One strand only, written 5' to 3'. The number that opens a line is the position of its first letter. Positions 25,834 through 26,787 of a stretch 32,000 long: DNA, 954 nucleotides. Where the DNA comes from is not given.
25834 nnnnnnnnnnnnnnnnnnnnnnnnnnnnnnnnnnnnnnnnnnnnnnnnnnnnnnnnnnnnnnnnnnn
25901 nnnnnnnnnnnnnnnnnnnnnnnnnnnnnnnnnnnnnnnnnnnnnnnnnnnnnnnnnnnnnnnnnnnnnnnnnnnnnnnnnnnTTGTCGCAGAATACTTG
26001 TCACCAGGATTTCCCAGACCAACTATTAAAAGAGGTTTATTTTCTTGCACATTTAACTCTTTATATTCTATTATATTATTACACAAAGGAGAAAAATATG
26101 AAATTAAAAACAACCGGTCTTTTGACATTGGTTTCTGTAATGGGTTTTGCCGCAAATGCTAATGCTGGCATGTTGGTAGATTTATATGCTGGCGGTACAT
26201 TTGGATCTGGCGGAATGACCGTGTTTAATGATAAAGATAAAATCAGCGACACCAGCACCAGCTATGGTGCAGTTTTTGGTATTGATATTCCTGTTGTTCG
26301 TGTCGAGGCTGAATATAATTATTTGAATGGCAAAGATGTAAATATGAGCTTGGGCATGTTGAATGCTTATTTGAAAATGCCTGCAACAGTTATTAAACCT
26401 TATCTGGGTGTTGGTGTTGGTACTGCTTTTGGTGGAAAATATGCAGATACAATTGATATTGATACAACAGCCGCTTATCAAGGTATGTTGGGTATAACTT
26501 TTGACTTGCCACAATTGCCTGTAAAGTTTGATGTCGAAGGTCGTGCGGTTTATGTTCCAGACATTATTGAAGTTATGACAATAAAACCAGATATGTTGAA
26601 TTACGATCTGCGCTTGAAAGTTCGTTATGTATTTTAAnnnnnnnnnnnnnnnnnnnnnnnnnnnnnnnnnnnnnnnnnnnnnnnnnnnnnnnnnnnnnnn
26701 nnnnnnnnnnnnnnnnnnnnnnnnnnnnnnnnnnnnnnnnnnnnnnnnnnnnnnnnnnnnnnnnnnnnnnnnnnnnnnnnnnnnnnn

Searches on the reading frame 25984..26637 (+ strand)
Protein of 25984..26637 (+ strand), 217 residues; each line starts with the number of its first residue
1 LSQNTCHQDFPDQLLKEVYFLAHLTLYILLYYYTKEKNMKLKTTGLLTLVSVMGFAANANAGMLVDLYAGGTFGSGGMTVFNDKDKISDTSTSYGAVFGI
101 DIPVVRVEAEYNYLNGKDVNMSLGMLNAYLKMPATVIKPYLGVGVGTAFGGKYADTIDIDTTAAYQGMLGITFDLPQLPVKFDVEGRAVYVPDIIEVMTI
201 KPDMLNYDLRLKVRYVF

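Call 55: search_protein_families(library=pfam, proteins=[window:25984-26637:+], max_evalue=0.001)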
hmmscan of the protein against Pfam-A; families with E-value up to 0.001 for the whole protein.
window:25984-26637:+ (217 aa): 1 family
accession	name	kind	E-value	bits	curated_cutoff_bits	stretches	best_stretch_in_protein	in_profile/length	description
PF13505.12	OMP_b-brl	-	1.1e-05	26.1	28.7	1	48-191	2-153/175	Outer membrane protein beta-barrel domain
